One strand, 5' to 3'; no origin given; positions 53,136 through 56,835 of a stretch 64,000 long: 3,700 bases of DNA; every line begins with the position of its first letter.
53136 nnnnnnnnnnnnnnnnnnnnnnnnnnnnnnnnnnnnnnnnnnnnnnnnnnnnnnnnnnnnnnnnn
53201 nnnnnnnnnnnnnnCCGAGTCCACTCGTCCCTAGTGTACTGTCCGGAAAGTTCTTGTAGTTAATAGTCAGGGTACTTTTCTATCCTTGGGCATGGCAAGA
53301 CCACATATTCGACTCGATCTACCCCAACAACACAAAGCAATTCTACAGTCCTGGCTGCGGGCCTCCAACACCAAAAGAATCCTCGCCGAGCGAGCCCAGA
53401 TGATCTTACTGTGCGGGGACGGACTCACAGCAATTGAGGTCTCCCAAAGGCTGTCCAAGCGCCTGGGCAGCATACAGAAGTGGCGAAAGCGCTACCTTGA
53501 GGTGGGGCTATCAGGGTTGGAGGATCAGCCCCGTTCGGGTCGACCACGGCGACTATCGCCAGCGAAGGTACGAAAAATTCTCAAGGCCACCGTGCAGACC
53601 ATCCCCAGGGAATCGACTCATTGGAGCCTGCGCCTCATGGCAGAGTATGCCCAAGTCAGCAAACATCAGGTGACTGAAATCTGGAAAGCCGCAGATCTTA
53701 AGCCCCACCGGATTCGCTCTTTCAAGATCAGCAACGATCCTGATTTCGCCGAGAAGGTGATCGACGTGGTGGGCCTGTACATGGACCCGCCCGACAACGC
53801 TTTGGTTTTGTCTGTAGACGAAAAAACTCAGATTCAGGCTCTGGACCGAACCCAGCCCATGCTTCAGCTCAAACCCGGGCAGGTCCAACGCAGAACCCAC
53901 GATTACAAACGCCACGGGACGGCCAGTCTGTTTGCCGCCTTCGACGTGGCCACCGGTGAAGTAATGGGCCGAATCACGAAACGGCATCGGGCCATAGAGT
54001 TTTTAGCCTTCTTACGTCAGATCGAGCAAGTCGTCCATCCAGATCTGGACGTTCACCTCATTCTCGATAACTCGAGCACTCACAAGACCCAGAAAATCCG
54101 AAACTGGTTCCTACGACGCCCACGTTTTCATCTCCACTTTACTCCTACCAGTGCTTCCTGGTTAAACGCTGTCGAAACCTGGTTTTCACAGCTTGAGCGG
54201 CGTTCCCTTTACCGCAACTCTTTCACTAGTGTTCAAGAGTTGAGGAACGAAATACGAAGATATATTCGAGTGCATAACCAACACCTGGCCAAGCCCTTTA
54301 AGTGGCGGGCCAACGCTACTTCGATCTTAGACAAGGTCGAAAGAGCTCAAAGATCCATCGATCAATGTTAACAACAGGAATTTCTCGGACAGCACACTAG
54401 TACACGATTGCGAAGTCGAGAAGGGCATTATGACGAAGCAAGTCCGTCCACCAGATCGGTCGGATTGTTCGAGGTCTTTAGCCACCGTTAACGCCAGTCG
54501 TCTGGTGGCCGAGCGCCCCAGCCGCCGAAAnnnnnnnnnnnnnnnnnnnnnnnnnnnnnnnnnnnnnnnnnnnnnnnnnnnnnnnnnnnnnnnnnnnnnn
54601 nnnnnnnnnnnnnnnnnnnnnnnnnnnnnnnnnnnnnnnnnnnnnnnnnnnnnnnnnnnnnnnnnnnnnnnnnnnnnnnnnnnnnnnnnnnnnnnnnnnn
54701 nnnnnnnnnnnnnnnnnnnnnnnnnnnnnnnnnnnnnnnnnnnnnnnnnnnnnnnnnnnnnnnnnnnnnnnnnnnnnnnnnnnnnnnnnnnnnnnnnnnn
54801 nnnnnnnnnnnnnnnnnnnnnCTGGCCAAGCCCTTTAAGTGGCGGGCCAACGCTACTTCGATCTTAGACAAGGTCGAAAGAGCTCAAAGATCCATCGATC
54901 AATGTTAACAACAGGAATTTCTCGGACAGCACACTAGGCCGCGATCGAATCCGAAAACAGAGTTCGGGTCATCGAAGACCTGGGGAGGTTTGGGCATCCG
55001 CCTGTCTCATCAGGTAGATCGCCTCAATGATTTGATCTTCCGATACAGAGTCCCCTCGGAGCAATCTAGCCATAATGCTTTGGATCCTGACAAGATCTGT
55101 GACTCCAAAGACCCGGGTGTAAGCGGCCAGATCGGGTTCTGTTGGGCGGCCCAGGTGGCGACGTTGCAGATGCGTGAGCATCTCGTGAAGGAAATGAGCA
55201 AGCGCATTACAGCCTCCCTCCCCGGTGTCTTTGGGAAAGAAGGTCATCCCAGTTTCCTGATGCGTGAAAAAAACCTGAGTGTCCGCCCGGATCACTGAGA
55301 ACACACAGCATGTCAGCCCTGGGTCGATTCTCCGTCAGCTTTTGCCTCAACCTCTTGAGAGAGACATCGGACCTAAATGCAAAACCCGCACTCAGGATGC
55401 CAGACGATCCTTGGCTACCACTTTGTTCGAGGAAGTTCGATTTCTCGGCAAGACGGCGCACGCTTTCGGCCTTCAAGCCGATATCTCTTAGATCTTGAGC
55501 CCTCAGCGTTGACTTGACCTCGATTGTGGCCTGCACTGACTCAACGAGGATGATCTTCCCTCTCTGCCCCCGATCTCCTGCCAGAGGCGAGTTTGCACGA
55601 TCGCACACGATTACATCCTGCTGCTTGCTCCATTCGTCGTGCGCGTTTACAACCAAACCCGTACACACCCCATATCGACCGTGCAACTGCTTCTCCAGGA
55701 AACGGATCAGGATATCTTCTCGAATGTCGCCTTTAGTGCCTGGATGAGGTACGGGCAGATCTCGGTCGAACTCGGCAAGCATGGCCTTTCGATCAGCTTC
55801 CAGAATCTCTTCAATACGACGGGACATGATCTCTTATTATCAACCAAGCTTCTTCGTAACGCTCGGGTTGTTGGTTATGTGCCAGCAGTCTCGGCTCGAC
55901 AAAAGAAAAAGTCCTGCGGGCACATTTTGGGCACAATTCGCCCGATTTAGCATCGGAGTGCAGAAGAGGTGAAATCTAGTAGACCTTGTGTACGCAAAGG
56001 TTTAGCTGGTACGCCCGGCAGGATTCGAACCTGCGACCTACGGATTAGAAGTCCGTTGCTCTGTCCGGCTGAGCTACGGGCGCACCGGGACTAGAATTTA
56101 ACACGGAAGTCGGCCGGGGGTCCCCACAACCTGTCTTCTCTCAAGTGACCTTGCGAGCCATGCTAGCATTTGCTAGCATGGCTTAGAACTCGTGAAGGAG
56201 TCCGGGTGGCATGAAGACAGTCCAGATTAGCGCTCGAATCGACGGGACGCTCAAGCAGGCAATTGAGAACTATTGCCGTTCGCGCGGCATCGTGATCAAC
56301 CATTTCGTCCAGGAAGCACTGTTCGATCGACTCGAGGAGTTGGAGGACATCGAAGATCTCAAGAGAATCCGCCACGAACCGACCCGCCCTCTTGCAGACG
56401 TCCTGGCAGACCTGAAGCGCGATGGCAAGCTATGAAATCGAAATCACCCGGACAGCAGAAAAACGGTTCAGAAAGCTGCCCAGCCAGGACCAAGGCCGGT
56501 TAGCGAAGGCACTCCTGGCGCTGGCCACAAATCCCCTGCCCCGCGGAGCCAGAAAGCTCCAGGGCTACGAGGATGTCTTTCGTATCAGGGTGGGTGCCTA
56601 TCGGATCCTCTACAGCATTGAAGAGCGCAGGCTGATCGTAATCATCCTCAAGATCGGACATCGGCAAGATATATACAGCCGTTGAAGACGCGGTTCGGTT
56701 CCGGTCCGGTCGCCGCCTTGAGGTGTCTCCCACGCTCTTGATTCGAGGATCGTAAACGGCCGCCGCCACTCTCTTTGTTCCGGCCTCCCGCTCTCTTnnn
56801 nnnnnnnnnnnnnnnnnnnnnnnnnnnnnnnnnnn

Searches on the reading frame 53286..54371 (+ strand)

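Call 51: search_protein_families(library=pfam, proteins=[window:53286-54371:+], max_evalue=0.001)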
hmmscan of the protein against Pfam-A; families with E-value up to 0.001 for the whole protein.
window:53286-54371:+ (361 aa): 5 families
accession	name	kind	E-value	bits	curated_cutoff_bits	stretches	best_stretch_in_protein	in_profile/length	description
PF13358.12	DDE_3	-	1.7e-23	83.5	28.6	1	176-320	4-146/146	DDE superfamily endonuclease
PF13565.12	HTH_32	-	9.9e-15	55.3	33.7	1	63-133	2-73/73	Homeodomain-like domain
PF13551.12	HTH_29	-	5.7e-11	42.8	28.1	1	36-93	1-61/64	Winged helix-turn helix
PF13384.12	HTH_23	-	1.4e-06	28.4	24.6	1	34-78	5-49/50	Homeodomain-like domain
PF13518.12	HTH_28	-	6.1e-05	23.4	25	0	60-86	26-52/52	Helix-turn-helix domain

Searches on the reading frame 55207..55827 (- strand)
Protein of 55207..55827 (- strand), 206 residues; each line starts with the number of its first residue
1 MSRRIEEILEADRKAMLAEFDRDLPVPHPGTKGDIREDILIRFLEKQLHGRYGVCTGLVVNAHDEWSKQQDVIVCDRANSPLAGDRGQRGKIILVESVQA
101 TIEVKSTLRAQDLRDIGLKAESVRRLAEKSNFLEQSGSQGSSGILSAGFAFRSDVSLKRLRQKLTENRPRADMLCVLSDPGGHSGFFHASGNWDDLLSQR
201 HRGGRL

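Call 51: search_protein_families(library=pfam, proteins=[window:55207-55827:-], max_evalue=0.001)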
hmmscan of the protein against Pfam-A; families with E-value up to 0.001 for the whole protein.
window:55207-55827:- (206 aa): 1 family
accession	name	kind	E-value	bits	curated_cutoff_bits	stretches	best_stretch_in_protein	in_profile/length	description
PF20247.3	DUF6602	-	1.7e-23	83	27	1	27-126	8-104/104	Domain of unknown function (DUF6602)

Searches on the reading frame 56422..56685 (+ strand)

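Call 51: search_protein_families(library=pfam, proteins=[window:56422-56685:+], max_evalue=0.001)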
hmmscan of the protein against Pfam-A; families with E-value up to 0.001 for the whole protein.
window:56422-56685:+ (87 aa): 2 families
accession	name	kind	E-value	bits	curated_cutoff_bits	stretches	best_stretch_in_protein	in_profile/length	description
PF05016.21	ParE_toxin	-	4.9e-13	49.9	23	1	6-85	1-89/89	ParE toxin of type II toxin-antitoxin system, parDE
PF15781.12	ParE-like_toxin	-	0.00057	20.2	28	1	8-86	3-84/87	ParE-like toxin of type II bacterial toxin-antitoxin system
